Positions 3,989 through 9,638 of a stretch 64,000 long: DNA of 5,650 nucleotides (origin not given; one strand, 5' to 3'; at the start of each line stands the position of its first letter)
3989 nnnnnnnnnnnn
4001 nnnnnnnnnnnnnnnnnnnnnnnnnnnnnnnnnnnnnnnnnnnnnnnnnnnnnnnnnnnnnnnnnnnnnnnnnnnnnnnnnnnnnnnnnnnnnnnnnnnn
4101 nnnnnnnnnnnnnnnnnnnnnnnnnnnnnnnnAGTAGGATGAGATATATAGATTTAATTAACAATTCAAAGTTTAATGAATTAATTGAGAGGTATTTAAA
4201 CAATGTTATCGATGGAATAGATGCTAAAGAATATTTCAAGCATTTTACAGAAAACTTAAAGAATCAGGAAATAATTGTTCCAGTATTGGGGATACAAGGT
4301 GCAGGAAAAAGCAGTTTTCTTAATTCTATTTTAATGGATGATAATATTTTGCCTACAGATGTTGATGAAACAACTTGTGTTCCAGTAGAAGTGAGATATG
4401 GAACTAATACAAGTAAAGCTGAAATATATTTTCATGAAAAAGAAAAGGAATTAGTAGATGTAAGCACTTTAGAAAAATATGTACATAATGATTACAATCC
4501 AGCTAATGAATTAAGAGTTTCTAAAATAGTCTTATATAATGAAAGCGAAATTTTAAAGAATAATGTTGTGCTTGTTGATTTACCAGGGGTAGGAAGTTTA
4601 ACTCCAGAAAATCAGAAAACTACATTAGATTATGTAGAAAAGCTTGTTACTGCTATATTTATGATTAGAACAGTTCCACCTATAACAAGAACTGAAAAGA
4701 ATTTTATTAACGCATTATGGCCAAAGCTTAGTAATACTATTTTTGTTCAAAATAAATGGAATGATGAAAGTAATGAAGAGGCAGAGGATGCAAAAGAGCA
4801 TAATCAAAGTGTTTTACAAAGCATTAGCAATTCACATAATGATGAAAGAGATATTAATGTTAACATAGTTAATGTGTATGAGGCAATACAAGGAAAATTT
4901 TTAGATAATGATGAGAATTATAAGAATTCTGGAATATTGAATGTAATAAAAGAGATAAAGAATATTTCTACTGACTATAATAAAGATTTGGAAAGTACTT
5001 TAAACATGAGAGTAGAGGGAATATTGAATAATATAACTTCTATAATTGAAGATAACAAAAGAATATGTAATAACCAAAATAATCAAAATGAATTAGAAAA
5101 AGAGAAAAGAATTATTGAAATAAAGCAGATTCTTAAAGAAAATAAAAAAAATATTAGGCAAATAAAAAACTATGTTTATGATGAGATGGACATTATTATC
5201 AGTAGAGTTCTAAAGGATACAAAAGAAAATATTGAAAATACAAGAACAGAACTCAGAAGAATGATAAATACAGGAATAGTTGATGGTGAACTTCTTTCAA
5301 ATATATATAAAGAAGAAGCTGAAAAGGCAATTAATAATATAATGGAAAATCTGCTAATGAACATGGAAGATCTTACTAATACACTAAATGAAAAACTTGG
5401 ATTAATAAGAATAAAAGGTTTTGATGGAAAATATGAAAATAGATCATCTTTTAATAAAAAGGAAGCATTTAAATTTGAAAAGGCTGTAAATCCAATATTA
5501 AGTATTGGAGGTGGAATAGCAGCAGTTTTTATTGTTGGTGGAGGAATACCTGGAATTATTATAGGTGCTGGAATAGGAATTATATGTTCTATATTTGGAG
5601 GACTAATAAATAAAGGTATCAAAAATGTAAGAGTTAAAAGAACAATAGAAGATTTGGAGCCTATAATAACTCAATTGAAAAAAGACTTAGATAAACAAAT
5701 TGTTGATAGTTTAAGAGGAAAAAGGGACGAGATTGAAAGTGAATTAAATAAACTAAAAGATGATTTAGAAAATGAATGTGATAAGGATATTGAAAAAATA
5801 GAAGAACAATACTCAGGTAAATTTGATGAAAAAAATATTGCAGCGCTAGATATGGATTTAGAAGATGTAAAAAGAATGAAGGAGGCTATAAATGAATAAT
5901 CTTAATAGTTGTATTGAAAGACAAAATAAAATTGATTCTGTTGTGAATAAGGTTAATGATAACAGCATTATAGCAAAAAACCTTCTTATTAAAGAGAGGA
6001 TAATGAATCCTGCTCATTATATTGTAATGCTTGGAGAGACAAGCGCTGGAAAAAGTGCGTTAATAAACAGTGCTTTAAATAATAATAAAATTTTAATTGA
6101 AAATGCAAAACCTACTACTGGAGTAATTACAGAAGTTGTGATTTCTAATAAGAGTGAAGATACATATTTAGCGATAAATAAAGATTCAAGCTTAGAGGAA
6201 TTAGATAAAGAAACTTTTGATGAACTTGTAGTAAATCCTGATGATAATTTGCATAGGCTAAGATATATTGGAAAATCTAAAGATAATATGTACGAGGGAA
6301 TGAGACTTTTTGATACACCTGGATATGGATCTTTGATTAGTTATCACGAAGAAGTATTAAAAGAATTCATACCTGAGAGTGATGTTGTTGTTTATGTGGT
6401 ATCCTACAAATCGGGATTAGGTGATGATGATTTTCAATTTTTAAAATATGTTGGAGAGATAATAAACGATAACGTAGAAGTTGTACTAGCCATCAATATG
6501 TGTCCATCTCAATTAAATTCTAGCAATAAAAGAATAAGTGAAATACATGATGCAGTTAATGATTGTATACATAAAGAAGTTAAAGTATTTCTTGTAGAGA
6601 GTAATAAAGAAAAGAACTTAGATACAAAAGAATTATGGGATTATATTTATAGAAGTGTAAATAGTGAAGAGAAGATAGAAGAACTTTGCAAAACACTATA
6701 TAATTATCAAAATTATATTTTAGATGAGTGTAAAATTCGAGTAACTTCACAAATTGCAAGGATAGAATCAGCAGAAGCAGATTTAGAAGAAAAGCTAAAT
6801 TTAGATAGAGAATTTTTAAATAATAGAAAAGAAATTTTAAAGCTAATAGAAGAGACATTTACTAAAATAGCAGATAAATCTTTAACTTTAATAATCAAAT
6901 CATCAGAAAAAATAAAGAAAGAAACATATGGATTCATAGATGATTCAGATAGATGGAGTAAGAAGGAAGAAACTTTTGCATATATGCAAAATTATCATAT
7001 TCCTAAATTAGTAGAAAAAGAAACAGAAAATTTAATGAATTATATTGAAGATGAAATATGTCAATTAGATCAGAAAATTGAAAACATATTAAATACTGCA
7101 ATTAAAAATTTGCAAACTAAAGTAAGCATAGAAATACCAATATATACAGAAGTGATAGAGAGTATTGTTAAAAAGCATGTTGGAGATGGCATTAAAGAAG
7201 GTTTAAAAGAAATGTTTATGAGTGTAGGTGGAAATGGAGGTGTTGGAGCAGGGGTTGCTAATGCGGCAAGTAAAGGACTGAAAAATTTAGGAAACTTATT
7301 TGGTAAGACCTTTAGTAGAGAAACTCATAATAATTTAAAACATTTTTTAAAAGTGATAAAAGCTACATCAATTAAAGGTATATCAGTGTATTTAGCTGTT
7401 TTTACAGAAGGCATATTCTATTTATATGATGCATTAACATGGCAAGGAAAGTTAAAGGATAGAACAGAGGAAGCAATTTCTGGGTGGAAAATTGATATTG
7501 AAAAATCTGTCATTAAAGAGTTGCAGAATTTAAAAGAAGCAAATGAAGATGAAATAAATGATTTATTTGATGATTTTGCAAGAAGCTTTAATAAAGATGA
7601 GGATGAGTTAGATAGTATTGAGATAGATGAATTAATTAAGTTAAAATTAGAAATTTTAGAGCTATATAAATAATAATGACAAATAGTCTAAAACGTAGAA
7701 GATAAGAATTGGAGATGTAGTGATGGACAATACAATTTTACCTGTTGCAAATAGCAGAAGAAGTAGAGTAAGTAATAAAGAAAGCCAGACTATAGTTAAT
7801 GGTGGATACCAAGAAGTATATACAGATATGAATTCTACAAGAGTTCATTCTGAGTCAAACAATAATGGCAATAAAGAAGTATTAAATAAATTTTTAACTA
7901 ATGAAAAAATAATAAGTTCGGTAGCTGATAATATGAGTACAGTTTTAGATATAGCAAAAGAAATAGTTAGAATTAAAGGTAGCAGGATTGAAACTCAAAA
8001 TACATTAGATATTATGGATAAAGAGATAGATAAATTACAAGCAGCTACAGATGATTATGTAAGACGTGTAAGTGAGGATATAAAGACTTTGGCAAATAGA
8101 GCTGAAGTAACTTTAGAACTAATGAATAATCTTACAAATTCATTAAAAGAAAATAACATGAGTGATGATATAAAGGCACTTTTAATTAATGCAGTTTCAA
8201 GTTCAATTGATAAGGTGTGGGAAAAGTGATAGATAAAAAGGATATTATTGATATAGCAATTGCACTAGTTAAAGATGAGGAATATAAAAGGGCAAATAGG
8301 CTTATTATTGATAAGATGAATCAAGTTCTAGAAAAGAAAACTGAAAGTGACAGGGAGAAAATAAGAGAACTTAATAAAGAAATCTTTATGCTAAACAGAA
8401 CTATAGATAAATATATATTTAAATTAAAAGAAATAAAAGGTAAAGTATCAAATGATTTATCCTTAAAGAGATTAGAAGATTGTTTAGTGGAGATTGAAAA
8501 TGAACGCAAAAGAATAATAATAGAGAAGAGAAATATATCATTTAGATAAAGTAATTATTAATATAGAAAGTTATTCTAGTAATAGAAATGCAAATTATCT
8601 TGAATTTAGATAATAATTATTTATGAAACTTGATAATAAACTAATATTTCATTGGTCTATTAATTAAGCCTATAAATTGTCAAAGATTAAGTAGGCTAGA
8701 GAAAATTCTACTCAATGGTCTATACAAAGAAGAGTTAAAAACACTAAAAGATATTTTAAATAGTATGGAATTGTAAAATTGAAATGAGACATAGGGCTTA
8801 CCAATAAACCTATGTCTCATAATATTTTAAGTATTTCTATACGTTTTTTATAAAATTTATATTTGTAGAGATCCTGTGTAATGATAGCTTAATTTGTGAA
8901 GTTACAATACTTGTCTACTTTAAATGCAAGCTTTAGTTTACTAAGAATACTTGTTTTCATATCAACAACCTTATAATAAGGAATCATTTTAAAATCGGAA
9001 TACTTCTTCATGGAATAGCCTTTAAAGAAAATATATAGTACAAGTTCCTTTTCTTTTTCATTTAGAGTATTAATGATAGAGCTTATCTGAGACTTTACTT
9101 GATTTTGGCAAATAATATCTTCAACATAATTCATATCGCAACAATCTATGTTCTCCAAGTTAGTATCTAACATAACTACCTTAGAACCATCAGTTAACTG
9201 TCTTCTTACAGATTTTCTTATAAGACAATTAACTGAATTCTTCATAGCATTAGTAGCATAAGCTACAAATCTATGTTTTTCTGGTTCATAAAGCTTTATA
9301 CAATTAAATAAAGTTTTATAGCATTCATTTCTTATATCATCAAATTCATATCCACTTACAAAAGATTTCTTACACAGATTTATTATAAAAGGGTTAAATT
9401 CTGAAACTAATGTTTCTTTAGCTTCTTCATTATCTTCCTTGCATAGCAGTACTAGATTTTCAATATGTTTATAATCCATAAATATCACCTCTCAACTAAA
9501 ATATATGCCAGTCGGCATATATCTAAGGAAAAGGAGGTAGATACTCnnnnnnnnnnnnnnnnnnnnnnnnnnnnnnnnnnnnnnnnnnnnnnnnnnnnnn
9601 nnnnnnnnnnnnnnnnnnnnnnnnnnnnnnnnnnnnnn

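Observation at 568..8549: Operon of three separate bacterial dynamin-like GTPases plus a tandem-repeat coiled-coil protein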

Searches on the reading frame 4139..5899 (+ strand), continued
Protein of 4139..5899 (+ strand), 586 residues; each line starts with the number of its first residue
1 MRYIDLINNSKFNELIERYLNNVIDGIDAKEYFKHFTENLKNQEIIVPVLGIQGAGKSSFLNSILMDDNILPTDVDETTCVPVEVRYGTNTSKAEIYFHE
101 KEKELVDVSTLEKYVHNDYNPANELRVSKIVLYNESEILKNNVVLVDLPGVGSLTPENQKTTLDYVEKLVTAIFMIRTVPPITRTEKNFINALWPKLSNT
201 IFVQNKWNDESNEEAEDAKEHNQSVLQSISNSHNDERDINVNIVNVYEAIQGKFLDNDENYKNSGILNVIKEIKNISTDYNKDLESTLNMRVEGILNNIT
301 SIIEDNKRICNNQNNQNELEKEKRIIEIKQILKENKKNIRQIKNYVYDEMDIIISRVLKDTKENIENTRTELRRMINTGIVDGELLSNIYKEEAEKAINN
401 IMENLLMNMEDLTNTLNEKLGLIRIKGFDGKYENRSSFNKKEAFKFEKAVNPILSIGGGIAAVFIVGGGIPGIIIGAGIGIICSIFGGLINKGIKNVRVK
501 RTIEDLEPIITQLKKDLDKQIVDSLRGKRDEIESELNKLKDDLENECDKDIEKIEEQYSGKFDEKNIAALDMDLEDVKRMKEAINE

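Call 56: search_protein_families(library=padloc, alignment_id=A4, max_evalue=0.00001)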
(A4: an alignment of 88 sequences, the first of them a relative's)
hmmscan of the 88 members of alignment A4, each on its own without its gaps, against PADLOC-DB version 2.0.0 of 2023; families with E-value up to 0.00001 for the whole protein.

A. member 1, L001:4410-4706:+ (98 aa): 0 families

B. families by the number of members that match (of 88 scanned): 9 families
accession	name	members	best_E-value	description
PDLC04134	mad2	4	1.9e-24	mads_2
PDLC01097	C3a214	2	1.7e-44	GlgB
PDLC04647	PDC-M43B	2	8.8e-08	-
PDLC04135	mad3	1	1.3e-28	mads_3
PDLC01247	DEDDh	1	1.2e-15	"CAS-I,CAS-II,CAS-III,CAS-IV,CAS-V,CAS-VI; associated"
PDLC04140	mad8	1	3e-09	mads_8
PDLC04133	mad1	1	4e-09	mads_1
PDLC04040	PD-T4-6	1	5.1e-08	-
PDLC00006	DruC1|DruC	1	4.8e-07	Unknown function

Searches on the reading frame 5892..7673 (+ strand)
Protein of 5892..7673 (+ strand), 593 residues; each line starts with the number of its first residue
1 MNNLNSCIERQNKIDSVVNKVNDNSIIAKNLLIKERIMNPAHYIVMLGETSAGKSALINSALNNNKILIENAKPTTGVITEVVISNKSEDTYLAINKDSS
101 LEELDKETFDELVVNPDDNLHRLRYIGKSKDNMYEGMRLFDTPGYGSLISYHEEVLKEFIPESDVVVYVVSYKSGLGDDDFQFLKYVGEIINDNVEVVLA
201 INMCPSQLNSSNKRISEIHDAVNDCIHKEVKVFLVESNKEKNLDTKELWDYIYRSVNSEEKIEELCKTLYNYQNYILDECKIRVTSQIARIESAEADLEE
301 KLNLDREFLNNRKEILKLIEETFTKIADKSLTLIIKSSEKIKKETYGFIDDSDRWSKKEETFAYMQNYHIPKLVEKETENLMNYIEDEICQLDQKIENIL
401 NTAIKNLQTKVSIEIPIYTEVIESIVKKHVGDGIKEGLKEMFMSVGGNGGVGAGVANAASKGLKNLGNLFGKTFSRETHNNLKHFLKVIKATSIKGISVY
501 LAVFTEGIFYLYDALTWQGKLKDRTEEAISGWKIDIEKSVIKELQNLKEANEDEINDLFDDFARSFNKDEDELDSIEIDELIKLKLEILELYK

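Call 5: search_protein_families(library=pfam, proteins=[window:5892-7673:+], max_evalue=0.1)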
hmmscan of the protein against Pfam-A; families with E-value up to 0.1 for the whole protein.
window:5892-7673:+ (593 aa): 4 families
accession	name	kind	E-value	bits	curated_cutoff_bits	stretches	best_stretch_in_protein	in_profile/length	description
PF00350.29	Dynamin_N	-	4e-14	53.4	27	1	44-187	1-153/168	Dynamin family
PF01926.29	MMR_HSR1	-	1.7e-09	38.2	21.9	1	44-202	2-112/113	50S ribosome-binding GTPase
PF08477.19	Roc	-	0.043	14.5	27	0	44-80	2-36/119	Ras of Complex, Roc, domain of DAPkinase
PF24983.1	DUF7774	-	0.047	14.2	26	0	373-414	26-67/97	Domain of unknown function (DUF7774)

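Call 6: search_protein_families(library=padloc, proteins=[window:5892-7673:+], max_evalue=0.1)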
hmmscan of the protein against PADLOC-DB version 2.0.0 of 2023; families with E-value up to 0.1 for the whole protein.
window:5892-7673:+ (593 aa): 2 families
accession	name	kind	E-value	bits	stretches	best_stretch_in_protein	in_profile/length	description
PDLC03839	LeoA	-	4.7e-15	53.7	1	135-576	103-526/559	-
PDLC03841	LeoBC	-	3e-12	44.5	2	43-180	79-167/601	-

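Call 21: search_solved_structures(query=window:5892-7673:+, max_evalue=0.01)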
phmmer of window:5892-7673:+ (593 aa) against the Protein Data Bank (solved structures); distinct sequences matched with E-value up to 0.01: 0.

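Call 26: search_protein_families(library=ncbifam, proteins=[window:5892-7673:+], max_evalue=0.001)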
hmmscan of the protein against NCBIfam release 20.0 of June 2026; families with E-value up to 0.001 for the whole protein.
window:5892-7673:+ (593 aa): 5 families
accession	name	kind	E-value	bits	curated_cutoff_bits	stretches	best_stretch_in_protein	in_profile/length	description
TIGR00231.1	small_GTP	domain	8.9e-07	28.8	42.5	1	44-203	6-121/164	GTP-binding protein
TIGR03594.1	GTPase_EngA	equivalog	8.4e-06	25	306.7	0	137-218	50-130/432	ribosome biogenesis GTPase Der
TIGR03918.1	GTP_HydF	equivalog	1.2e-05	24.3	325.55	0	43-76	9-42/392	[FeFe] hydrogenase H-cluster maturation GTPase HydF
NF052648.1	DynmDynABac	equivalog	1.7e-05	22.9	1600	0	135-195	767-826/1187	dynamin GTPase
NF000908.1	PRK00089.1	equivalog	0.00056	19.3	237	0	43-76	5-37/291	GTPase Era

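Call 39: search_solved_structures(query=A2, max_evalue=1)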
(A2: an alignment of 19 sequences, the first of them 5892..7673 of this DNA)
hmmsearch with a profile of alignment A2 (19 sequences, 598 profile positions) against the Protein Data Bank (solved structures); distinct sequences matched with E-value up to 1: 25.
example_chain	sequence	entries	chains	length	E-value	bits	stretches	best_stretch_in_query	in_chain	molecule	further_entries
9kff_A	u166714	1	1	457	2.4e-05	26.5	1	26-114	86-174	Mitofusin FZO1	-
9kfd_A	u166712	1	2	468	2.5e-05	26.4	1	26-114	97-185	Mitofusin FZO1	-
9kfe_A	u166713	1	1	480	2.8e-05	26.3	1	26-114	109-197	Mitofusin FZO1,Mitofusin FZO1,Fzo1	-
6jfk_A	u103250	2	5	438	0.00021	23.4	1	43-189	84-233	Mitofusin-2,cDNA FLJ57997, highly similar to Transmembrane GTPase MFN2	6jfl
6jfm_A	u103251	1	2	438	0.0011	21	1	43-189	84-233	Mitofusin-2,Mitofusin-2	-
5yew_A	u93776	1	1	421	0.0016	20.5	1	22-192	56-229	Mitofusin-1,Mitofusin-1 fusion protein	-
5goe_A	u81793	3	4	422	0.0026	19.7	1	22-191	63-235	Mitofusin-1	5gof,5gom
5go4_A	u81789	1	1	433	0.003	19.5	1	22-191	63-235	Mitofusin-1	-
5gnt_A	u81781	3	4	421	0.0031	19.5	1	22-191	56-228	Mitofusin-1 | Mitofusin-1,Mitofusin-1 fusion protein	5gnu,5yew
6j72_A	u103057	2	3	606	0.0041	19.1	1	22-189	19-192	Isoniazid inducible gene protein IniA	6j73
5cyp_A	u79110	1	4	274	0.0061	18.5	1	44-75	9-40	Septin-9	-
5cyo_A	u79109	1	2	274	0.0061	18.5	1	44-75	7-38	Septin-9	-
4yqf_B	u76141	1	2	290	0.0067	18.4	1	44-75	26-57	Septin-9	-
2j68_A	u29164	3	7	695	0.012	17.6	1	44-117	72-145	BACTERIAL DYNAMIN-LIKE PROTEIN | DYNAMIN FAMILY PROTEIN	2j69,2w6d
5gnr_A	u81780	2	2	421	0.037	15.9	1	22-191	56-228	Mitofusin-1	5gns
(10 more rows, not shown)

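Call 44: search_protein_families(library=phrogs, proteins=[window:5892-7673:+], max_evalue=0.001)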
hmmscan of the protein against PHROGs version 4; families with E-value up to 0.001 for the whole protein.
window:5892-7673:+ (593 aa): 0 families

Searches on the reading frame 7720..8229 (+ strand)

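Call 5: search_protein_families(library=pfam, proteins=[window:7720-8229:+], max_evalue=0.1)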
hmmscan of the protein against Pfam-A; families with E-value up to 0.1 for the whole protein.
window:7720-8229:+ (169 aa): 5 families
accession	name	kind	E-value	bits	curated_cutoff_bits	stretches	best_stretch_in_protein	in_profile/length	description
PF01544.23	CorA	-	0.0035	17.1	27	1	68-143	146-223/292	CorA-like Mg2+ transporter protein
PF04108.17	ATG17_like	-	0.015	15.2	43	1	22-143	71-186/355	Autophagy protein ATG17-like domain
PF12896.12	ANAPC4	-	0.034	14.1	23.1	1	75-169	17-107/203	Anaphase-promoting complex, cyclosome, subunit 4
PF15511.12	CENP-T_C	-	0.07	13.7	28.1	0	95-128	27-60/108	Centromere kinetochore component CENP-T histone fold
PF07560.16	DUF1539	-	0.087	13.3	23.8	0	118-165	52-99/126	Domain of Unknown Function (DUF1539)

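Call 6: search_protein_families(library=padloc, proteins=[window:7720-8229:+], max_evalue=0.1)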
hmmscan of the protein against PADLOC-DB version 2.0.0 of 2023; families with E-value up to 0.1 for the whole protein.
window:7720-8229:+ (169 aa): 0 families

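Call 26: search_protein_families(library=ncbifam, proteins=[window:7720-8229:+], max_evalue=0.001)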
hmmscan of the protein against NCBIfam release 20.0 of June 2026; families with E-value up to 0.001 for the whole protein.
window:7720-8229:+ (169 aa): 0 families

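Call 44: search_protein_families(library=phrogs, proteins=[window:7720-8229:+], max_evalue=0.001)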
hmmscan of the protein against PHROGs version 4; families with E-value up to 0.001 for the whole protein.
window:7720-8229:+ (169 aa): 0 families

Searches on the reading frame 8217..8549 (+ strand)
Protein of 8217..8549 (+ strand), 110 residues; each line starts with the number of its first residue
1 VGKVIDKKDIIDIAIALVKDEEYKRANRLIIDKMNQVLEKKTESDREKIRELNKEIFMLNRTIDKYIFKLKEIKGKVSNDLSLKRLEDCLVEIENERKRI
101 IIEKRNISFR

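Call 5: search_protein_families(library=pfam, proteins=[window:8217-8549:+], max_evalue=0.1)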
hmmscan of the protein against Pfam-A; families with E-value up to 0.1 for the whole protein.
window:8217-8549:+ (110 aa): 7 families
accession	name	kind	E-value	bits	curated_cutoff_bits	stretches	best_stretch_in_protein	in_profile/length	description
PF15397.11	DUF4618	-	0.0006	19.8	34.9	1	33-90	186-242/258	Domain of unknown function (DUF4618)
PF07200.18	Mod_r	-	0.011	16.2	30.1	1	22-96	37-110/146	Modifier of rudimentary (Mod(r)) protein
PF11696.13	DUF3292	-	0.017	14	25.7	1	50-88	46-85/648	Protein of unknown function (DUF3292)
PF20648.2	DUF6809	-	0.046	15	27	1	17-59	20-62/85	Family of unknown function (DUF6809)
PF25243.1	WAV3_C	-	0.048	13.9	39.1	0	17-62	23-68/76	E3 ubiquitin-protein ligase WAV3-like, C-terminal domain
PF21019.4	Spectrin_3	-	0.066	14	24.4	1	79-107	29-57/68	Spectrin-like repeat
PF11221.13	Med21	-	0.085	13.6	37.3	1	33-106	56-130/144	Subunit 21 of Mediator complex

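Call 6: search_protein_families(library=padloc, proteins=[window:8217-8549:+], max_evalue=0.1)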
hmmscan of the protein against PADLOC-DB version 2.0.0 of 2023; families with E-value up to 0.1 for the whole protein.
window:8217-8549:+ (110 aa): 0 families

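Call 26: search_protein_families(library=ncbifam, proteins=[window:8217-8549:+], max_evalue=0.001)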
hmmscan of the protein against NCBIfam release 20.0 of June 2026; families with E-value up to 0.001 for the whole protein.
window:8217-8549:+ (110 aa): 0 families

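Call 44: search_protein_families(library=phrogs, proteins=[window:8217-8549:+], max_evalue=0.001)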
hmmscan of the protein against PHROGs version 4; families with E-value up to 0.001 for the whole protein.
window:8217-8549:+ (110 aa): 0 families

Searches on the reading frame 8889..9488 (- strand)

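Call 5: search_protein_families(library=pfam, proteins=[window:8889-9488:-], max_evalue=0.1)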
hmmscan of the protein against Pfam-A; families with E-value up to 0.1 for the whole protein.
window:8889-9488:- (199 aa): 4 families
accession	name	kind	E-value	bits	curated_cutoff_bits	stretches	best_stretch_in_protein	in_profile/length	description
PF04542.20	Sigma70_r2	-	9.2e-06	25.8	24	1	27-94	1-69/71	Sigma-70 region 2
PF03172.18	HSR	-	0.0045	17.5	24.9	0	128-169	51-92/99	HSR domain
PF12645.13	HTH_16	-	0.02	15.5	22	1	13-65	4-62/65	Helix-turn-helix domain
PF24240.1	DUF7448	-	0.054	14.4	27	1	98-146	22-63/104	Domain of unknown function (DUF7448)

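Call 6: search_protein_families(library=padloc, proteins=[window:8889-9488:-], max_evalue=0.1)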
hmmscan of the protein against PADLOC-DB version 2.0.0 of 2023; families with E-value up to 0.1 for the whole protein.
window:8889-9488:- (199 aa): 1 family
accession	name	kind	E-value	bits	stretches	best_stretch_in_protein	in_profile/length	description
PDLC01142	Unk_03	-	0.025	12.8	1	47-153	60-165/186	"Alpha helical protein with coiled-coil region and maybe secreted or membrane (1 TM domain at N-terminus, but a weak TMH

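Call 44: search_protein_families(library=phrogs, proteins=[window:8889-9488:-], max_evalue=0.001)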
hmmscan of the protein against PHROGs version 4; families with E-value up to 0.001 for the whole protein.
window:8889-9488:- (199 aa): 3 families
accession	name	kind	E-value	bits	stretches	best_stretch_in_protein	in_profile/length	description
phrog_351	-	transcription regulation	2.4e-14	53.9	1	4-161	485-693/928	RNA polymerase sigma factor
phrog_1740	-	transcription regulation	4.9e-07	29.6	1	17-188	51-215/567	RNA polymerase sigma factor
phrog_11138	-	unknown function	0.00056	21.2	0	108-164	53-114/142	-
